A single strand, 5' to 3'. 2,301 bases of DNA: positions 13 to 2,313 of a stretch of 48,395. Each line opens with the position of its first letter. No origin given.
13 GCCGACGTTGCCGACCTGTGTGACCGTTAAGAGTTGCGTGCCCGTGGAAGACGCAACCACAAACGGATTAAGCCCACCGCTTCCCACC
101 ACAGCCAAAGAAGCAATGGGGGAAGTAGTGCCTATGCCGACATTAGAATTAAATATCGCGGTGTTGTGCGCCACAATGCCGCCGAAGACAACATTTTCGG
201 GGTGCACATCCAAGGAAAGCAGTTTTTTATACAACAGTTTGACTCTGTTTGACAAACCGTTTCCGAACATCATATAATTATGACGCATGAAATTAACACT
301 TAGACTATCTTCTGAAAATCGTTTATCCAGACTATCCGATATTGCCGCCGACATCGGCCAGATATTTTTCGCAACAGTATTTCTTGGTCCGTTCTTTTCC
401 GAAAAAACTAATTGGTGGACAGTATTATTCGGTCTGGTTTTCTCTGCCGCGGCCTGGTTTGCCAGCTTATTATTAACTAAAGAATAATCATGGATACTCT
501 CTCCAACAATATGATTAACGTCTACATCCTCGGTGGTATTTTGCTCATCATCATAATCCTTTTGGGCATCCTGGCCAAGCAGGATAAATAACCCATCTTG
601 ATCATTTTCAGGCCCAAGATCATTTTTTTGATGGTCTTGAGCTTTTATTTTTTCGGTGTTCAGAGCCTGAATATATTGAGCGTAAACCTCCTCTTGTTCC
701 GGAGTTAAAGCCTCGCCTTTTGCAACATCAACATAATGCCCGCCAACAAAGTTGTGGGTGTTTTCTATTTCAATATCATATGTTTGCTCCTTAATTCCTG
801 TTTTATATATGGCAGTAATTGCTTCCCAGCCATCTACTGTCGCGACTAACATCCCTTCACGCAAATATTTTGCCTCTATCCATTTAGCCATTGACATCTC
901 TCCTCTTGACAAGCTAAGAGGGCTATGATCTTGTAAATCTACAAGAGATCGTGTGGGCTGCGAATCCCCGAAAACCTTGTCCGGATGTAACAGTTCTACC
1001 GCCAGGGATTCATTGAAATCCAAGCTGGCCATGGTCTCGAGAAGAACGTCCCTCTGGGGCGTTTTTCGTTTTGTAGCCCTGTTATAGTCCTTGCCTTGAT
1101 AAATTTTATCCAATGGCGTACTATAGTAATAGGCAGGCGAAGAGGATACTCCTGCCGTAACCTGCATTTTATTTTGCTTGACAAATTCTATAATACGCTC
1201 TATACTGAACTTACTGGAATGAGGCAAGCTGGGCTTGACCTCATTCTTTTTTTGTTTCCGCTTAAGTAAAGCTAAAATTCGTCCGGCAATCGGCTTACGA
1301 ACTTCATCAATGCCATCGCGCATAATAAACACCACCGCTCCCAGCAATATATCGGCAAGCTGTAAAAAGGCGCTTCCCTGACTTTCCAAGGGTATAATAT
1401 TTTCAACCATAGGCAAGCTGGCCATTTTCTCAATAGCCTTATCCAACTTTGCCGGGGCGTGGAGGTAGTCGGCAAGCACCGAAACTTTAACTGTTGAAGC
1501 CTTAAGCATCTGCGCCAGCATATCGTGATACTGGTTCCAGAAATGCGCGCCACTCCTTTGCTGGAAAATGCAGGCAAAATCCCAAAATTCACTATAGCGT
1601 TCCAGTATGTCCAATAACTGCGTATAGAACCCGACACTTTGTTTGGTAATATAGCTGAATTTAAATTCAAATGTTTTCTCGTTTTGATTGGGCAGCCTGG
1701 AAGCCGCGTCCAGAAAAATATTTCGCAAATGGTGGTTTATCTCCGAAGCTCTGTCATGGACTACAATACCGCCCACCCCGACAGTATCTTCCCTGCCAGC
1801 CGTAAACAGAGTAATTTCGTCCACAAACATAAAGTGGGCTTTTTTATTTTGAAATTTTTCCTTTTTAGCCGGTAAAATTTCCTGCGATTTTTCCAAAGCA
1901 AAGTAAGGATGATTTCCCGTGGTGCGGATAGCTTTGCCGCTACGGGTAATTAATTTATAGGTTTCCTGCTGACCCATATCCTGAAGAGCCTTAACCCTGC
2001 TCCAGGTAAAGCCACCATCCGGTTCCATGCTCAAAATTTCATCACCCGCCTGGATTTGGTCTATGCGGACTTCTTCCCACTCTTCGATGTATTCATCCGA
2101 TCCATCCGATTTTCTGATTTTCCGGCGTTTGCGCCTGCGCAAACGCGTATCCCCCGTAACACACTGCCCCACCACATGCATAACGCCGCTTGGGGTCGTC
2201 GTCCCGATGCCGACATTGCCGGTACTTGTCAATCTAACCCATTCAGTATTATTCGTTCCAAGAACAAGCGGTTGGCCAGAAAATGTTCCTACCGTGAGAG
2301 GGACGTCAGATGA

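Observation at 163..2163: Intein-like element carrying a DUF3800-like domain inside a hypervariable surface-protein gene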

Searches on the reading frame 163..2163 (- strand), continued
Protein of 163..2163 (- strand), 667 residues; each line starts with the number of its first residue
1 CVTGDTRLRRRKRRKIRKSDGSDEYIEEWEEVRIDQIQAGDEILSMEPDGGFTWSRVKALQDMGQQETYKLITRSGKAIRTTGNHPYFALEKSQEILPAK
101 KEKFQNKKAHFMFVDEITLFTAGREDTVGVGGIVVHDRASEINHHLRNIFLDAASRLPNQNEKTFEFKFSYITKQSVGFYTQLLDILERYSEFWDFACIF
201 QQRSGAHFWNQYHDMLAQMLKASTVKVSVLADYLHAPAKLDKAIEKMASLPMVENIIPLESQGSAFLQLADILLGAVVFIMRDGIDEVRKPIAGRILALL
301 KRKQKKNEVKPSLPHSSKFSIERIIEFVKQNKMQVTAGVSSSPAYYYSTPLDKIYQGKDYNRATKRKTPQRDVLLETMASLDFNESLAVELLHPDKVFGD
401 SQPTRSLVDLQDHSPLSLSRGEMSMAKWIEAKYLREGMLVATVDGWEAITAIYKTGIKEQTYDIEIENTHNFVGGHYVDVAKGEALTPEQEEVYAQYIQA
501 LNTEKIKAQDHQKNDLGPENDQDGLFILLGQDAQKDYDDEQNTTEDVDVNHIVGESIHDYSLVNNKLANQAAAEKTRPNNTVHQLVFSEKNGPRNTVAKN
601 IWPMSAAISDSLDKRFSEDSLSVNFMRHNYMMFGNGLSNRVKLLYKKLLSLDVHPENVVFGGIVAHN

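Call 63: search_protein_families(library=pfam, proteins=[P0003, P0010, P0013, P0016, P0017, P0018, P0008, P0004], max_evalue=0.01)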
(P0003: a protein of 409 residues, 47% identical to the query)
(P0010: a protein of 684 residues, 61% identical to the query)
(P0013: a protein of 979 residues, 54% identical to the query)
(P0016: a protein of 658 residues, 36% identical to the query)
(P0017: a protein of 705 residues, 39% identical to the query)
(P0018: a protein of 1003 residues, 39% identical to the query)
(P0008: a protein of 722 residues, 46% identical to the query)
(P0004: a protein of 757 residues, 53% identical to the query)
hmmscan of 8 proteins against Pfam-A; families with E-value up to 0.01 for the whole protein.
P0003 (409 aa): 1 family
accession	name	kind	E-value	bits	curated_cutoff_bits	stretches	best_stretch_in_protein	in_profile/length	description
PF14890.11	Intein_splicing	-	7.1e-15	55.6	35.8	1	33-345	8-155/155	Intein splicing domain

P0010 (684 aa): 1 family
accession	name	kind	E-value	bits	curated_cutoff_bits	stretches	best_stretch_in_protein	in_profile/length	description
PF14890.11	Intein_splicing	-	1.7e-19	70.6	35.8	1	331-666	9-155/155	Intein splicing domain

P0013 (979 aa): 6 families
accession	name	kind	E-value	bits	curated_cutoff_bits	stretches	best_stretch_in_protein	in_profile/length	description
PF14890.11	Intein_splicing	-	2.4e-17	63.6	35.8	2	892-965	78-155/155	Intein splicing domain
PF00376.29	MerR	-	5.9e-09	36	28.2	1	16-52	1-38/38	MerR family regulatory protein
PF13411.12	MerR_1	-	2.4e-06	28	21.6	1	16-61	2-47/69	MerR HTH family regulatory protein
PF12728.13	HTH_17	-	9.8e-05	23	27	1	15-63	2-49/51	Helix-turn-helix domain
PF13338.12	AbiEi_4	-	0.0074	16.8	25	0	7-41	5-39/49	Transcriptional regulator, AbiEi antitoxin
PF07591.16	PT-HINT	-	0.0083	16.8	27.7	0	649-746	10-109/137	Pretoxin HINT domain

P0016 (658 aa): 2 families
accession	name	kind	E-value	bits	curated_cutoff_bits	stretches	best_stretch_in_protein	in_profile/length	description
PF14890.11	Intein_splicing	-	4.7e-23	82.1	35.8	1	352-646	13-155/155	Intein splicing domain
PF02018.23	CBM_4_9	-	7.4e-05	23.6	25.9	1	155-209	62-124/136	Carbohydrate binding domain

P0017 (705 aa): 1 family
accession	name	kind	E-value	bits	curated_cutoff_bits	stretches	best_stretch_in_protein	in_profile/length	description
PF14890.11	Intein_splicing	-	1.5e-21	77.3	35.8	2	376-453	114-155/155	Intein splicing domain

P0018 (1003 aa): 2 families
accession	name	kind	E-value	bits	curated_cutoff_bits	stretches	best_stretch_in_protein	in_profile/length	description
PF14890.11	Intein_splicing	-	5.2e-17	62.5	35.8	1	513-877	18-148/155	Intein splicing domain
PF02018.23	CBM_4_9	-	3.6e-07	31.1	25.9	1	66-189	2-118/136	Carbohydrate binding domain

P0008 (722 aa): 3 families
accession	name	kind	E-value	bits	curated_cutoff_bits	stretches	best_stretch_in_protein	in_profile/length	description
PF01936.24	NYN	-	2e-24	87.2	24.2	1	281-430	1-144/145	NYN domain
PF14890.11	Intein_splicing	-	1.4e-17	64.4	35.8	1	203-561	9-149/155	Intein splicing domain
PF01079.26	Hint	-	6.1e-05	23.1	29.7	1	204-269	28-95/213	Hint module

P0004 (757 aa): 3 families
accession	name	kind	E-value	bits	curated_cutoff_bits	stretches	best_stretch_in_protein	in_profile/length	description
PF14890.11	Intein_splicing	-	4e-19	69.4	35.8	1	128-502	9-155/155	Intein splicing domain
PF01936.24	NYN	-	5.8e-17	63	24.2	1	213-392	6-142/145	NYN domain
PF07591.16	PT-HINT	-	0.00064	20.4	27.7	0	443-494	72-121/137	Pretoxin HINT domain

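Call 67: find_related_loci(query=window:163-2163:-, collection=viral_contigs, flank=5000)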
Query window:163-2163:- (667 aa) in viral_contigs; peptide patterns used: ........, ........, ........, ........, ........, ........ (x = any residue, [..] = any of these).
4 stretches matched a pattern, but none encodes a relative of the query by tblastn (E <= 1e-3).

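Call 76: search_protein_families(library=padloc, proteins=[window:163-2163:-], max_evalue=0.1)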
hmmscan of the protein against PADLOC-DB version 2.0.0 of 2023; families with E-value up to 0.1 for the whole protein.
window:163-2163:- (667 aa): 2 families
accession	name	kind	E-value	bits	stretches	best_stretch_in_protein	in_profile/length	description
PDLC04353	PDC-M04A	-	6.9e-11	40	1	112-323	7-225/232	-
PDLC04354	PDC-M04A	-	1.2e-07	29.8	1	204-325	60-184/190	-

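Call 77: search_protein_families(library=phrogs, proteins=[window:163-2163:-], max_evalue=0.1)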
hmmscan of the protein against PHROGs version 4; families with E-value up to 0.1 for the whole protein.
window:163-2163:- (667 aa): 2 families
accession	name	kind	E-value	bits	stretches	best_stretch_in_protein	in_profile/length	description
phrog_3732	-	unknown function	8.5e-05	23.2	1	248-301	164-218/263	-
phrog_9368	-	unknown function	0.074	14.2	0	304-336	13-45/58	-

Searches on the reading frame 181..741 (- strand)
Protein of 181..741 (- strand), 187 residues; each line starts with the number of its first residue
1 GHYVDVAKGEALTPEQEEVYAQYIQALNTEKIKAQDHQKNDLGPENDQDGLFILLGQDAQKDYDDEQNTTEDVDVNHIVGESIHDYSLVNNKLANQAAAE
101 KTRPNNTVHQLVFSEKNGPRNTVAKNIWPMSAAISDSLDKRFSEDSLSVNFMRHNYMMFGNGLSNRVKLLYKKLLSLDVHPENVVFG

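Call 60: find_homologous_proteins(query=window:181-741:-, max_evalue=0.01)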
Query window:181-741:-: 90 candidates shared short words with the query, none scored E <= 0.01.

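Call 75: search_protein_families(library=pfam, proteins=[window:181-741:-], max_evalue=1)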
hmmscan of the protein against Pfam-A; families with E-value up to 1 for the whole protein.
window:181-741:- (187 aa): 0 families

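Call 77: search_protein_families(library=phrogs, proteins=[window:181-741:-], max_evalue=0.1)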
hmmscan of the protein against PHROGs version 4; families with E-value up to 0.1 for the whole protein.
window:181-741:- (187 aa): 1 family
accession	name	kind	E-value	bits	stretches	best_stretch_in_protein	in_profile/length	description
phrog_5324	-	unknown function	0.065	14.8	0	13-47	4-39/93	-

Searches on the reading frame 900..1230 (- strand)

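Call 75: search_protein_families(library=pfam, proteins=[window:900-1230:-], max_evalue=1)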
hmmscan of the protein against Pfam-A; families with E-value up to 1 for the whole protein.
window:900-1230:- (110 aa): 0 families

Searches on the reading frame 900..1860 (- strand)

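Call 25: search_protein_representatives(protein=window:900-1860:-)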
Query: 320 residues. Proteins with E-value up to 0.001 (for the whole library): 72; up to 1e-10: 20; up to 1e-30: 6. The best 72 are listed.
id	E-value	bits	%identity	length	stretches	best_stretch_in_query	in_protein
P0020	4.9e-37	144.2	39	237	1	6-213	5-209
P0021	8.6e-37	143.3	40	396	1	5-210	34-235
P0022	1.1e-34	136.4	38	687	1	8-210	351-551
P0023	3.2e-32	128.3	37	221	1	13-204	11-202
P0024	1.7e-31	126.0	38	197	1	6-203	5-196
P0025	5.9e-31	124.2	35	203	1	7-204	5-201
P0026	2.4e-28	115.6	37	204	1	9-204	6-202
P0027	3.3e-24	102.0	34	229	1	4-208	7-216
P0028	1.3e-23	100.1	36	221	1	6-212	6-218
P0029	2.2e-22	96.0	34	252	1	9-201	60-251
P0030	1.6e-21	93.2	38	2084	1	6-181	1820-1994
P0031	5.1e-20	88.3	32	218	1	8-201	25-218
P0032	2.2e-17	79.7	39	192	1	41-182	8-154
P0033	6.3e-17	78.1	31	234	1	10-184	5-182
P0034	1.8e-15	73.4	40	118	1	96-204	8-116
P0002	4.6e-12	62.2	68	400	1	258-320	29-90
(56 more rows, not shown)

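Call 56: find_encoding_contigs(protein=P0020, flank=5000, max_places=3)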
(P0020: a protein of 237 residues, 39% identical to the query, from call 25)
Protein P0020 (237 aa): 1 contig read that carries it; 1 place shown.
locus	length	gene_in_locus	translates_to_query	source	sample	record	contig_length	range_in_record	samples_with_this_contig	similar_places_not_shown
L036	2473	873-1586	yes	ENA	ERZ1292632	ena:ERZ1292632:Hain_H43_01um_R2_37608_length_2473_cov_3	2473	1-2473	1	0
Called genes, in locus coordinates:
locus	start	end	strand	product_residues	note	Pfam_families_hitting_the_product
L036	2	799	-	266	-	?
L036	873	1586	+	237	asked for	-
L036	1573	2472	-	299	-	?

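Call 57: find_encoding_contigs(protein=P0022, flank=8000, max_places=3)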
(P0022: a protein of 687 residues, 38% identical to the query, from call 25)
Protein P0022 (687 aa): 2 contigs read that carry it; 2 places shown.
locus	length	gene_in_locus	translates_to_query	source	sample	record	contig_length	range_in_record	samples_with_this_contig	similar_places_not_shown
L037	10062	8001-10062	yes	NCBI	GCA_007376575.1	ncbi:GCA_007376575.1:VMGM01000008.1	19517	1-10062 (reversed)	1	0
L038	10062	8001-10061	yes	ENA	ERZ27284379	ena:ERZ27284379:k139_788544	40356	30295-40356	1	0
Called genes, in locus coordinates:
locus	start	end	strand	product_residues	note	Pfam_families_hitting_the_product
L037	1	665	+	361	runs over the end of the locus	PF00406:ADK, PF13207:AAA_17 (weak)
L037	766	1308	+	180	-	PF20803:PaaX_M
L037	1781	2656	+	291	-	PF02481:DNA_processg_A, PF17782:WHD_DprA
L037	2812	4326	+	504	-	PF13541:ChlI, PF00158:Sigma54_activat (faint), PF00493:MCM (faint), PF01078:Mg_chelatase, PF07728:AAA_5 (faint), PF13335:Mg_chelatase_C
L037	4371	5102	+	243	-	-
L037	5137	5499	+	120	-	PF08378:NERD (weak), PF02021:UPF0102, PF04471:Mrr_cat (weak)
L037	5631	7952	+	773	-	PF07719:TPR_2 (faint), PF13181:TPR_8 (faint), PF13424:TPR_12 (faint), PF13428:TPR_14 (faint), PF13432:TPR_16 (faint), PF00515:TPR_1 (faint), PF14559:TPR_19 (weak), PF21033:RMD1-3 (weak), +6 more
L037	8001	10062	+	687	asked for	PF14890:Intein_splicing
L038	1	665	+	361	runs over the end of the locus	PF00406:ADK, PF13207:AAA_17 (weak)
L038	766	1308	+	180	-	PF20803:PaaX_M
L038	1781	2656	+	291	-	PF02481:DNA_processg_A, PF17782:WHD_DprA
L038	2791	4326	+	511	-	PF13541:ChlI, PF00493:MCM (faint), PF01078:Mg_chelatase, PF00158:Sigma54_activat (faint), PF07728:AAA_5 (faint), PF13335:Mg_chelatase_C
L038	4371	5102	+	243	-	-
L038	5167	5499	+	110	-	PF02021:UPF0102, PF04471:Mrr_cat (weak), PF08378:NERD (weak)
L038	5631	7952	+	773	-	PF07719:TPR_2 (faint), PF13181:TPR_8 (faint), PF13424:TPR_12 (faint), PF13428:TPR_14 (faint), PF13432:TPR_16 (faint), PF00515:TPR_1 (faint), PF14559:TPR_19 (weak), PF21033:RMD1-3 (weak), +6 more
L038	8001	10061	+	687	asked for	PF14890:Intein_splicing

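Call 63: search_protein_families(library=pfam, proteins=[P0030, P0022], max_evalue=0.01)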
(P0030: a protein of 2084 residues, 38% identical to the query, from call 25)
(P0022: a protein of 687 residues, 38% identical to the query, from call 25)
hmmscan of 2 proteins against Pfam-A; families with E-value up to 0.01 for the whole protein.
P0030 (2084 aa): 5 families
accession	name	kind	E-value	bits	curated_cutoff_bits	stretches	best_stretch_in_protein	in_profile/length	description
PF14890.11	Intein_splicing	-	6.2e-43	146.7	35.8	4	781-1085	7-155/155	Intein splicing domain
PF01936.24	NYN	-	3.3e-17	63.8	24.2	1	1276-1424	1-138/145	NYN domain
PF01079.26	Hint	-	2.8e-10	40.6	29.7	1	1208-1275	27-96/213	Hint module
PF07591.16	PT-HINT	-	1.1e-05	26.2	27.7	0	1210-1270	10-76/137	Pretoxin HINT domain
PF12686.12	DUF3800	-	0.00027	22.1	21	1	1824-1991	1-148/149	Protein of unknown function (DUF3800)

P0022 (687 aa): 3 families
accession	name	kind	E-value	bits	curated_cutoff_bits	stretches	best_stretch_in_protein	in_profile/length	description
PF14890.11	Intein_splicing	-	5.2e-25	88.5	35.8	1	275-636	9-155/155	Intein splicing domain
PF01079.26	Hint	-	7.2e-05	22.9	29.7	1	276-343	28-97/213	Hint module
PF07591.16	PT-HINT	-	0.00027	21.6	27.7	0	276-348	9-82/137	Pretoxin HINT domain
